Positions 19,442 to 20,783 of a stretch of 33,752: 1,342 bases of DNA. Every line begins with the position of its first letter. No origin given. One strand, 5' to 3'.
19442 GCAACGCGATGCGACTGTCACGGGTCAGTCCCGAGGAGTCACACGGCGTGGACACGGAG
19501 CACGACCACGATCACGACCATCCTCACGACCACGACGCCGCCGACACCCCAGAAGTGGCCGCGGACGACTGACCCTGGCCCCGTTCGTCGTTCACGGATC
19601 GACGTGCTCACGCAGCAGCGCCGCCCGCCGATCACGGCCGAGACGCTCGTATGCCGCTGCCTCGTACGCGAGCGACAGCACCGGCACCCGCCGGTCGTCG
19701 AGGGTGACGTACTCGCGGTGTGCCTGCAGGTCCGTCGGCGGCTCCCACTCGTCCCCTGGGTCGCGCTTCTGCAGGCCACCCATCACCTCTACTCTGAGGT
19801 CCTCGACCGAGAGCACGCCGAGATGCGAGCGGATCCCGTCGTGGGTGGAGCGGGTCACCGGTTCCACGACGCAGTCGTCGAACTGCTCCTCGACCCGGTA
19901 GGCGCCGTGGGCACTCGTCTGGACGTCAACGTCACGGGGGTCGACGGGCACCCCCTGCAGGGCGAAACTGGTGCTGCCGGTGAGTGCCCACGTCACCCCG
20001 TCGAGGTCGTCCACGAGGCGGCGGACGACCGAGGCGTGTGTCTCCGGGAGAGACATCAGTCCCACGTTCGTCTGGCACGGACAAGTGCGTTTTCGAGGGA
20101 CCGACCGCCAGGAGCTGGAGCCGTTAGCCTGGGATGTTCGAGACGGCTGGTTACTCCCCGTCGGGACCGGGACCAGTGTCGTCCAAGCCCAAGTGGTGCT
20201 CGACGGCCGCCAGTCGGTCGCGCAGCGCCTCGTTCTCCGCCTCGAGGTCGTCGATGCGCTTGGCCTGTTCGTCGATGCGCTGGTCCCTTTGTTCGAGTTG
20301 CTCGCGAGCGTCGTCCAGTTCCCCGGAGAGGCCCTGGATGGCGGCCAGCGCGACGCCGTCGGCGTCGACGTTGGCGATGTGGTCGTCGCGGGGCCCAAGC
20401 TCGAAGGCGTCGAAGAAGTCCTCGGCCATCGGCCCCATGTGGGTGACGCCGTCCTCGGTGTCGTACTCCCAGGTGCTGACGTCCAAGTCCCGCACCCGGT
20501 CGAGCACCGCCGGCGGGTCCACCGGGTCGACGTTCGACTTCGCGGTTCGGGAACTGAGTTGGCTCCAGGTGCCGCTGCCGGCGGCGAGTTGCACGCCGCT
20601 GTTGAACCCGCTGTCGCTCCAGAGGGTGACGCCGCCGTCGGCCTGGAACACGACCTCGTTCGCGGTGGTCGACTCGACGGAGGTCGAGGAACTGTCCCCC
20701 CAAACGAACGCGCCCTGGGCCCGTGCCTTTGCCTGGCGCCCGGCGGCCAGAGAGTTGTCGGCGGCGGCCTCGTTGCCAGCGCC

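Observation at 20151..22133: Stand-alone virus-tail-fibre-like protein with S74-type self-cleaving chaperone and no virion genes around it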

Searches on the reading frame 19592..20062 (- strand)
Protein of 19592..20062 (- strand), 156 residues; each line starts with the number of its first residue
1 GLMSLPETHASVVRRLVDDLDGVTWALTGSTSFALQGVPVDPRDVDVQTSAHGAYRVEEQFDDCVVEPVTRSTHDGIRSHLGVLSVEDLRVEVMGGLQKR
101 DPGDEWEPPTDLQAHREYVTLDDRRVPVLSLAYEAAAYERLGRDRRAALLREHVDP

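Call 8: search_protein_families(library=pfam, proteins=[window:19592-20062:-], max_evalue=0.01)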
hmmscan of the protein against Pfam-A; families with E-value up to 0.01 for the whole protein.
window:19592-20062:- (156 aa): 1 family
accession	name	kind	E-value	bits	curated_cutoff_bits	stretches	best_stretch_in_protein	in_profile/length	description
PF10706.15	Aminoglyc_resit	-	1.7e-17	64.4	21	1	22-146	13-139/149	Aminoglycoside-2''-adenylyltransferase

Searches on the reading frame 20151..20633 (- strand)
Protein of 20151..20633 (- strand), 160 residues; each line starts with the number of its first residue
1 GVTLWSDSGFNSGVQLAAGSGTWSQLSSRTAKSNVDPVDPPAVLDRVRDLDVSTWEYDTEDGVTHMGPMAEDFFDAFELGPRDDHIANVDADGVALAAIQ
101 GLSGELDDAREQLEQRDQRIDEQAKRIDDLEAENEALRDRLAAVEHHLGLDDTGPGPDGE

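Call 42: search_solved_structures(query=window:20151-20633:-, max_evalue=10, show_alignments=4)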
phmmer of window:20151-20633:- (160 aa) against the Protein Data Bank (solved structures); distinct sequences matched with E-value up to 10: 15.
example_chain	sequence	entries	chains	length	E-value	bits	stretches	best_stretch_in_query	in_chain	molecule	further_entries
6vzf_A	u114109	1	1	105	0.26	14.6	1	102-148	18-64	Autophagy-related protein 11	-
8eov_A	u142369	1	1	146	0.34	14.3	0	31-52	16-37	C2HR1_4r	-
8ia3_A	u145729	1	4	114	0.34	14.2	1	90-146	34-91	Upstream stimulatory factor 2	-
2w7v_A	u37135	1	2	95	0.7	13.2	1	41-77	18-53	GENERAL SECRETION PATHWAY PROTEIN L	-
1eq1_A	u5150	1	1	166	0.9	12.9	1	83-144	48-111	APOLIPOPHORIN-III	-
7yfu_A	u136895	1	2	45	0.99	12.7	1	116-148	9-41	Protein fantom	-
5un5_D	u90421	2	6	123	1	12.7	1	93-145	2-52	Designed Wnt agonist B12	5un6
1zxa_A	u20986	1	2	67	1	12.7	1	99-157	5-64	cGMP-dependent protein kinase 1, alpha isozyme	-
4al2_A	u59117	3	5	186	1.3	12.4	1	83-147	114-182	PEPTIDE DEFORMYLASE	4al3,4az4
2nps_A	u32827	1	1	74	1.3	12.3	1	99-144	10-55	Vesicle-associated membrane protein 4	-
7ank_B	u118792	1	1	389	2.4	11.5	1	94-146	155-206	Alpha-actinin-2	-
9y5f_A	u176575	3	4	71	3.9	10.8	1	96-141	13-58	rv-SNARE/sc-t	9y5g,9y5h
6otn_A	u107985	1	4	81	4.3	10.7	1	97-148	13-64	Tropomyosin alpha-3 chain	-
2pms_C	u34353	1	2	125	5.5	10.3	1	108-152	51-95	PNEUMOCOCCAL SURFACE PROTEIN A (PSPA)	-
6bzj_A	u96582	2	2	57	6.8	10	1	99-148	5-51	M protein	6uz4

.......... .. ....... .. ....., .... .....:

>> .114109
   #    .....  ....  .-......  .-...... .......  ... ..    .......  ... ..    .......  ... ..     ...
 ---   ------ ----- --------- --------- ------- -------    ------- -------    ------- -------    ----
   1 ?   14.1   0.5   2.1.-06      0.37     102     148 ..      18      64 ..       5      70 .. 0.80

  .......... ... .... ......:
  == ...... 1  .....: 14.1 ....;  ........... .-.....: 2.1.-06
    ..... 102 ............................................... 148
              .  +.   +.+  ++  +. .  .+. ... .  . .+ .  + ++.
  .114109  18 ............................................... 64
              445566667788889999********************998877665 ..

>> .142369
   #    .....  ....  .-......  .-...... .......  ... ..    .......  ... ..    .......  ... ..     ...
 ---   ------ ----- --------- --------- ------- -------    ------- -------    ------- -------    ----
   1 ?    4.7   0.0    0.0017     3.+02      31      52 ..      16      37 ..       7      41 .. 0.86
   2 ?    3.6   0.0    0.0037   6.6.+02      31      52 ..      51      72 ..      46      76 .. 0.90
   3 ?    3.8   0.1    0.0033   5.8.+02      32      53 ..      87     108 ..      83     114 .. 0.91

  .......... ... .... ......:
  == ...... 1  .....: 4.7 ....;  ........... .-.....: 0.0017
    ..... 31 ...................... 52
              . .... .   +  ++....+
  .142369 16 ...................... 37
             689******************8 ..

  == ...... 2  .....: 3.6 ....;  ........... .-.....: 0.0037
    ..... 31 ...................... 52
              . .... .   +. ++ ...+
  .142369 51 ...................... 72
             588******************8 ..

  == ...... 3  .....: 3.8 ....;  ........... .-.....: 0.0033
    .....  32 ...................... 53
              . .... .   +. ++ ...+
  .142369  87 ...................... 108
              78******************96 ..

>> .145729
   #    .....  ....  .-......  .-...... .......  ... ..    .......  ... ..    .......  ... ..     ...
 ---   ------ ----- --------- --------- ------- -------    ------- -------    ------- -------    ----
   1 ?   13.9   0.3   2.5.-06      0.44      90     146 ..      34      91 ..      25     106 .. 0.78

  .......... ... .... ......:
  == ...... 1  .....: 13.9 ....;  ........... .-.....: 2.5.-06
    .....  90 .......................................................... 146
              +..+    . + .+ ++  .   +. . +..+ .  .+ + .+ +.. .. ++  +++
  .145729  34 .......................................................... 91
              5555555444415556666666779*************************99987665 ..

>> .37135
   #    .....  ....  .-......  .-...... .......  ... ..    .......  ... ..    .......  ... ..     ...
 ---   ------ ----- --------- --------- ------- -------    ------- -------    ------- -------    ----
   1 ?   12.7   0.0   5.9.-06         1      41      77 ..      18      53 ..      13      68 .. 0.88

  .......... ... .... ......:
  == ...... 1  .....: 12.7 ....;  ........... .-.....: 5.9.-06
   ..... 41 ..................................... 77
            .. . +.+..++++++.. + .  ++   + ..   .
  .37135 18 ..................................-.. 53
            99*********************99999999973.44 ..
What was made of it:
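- Tried and rejected: The C-terminal 160 aa gave only coiled-coil noise (call 42).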
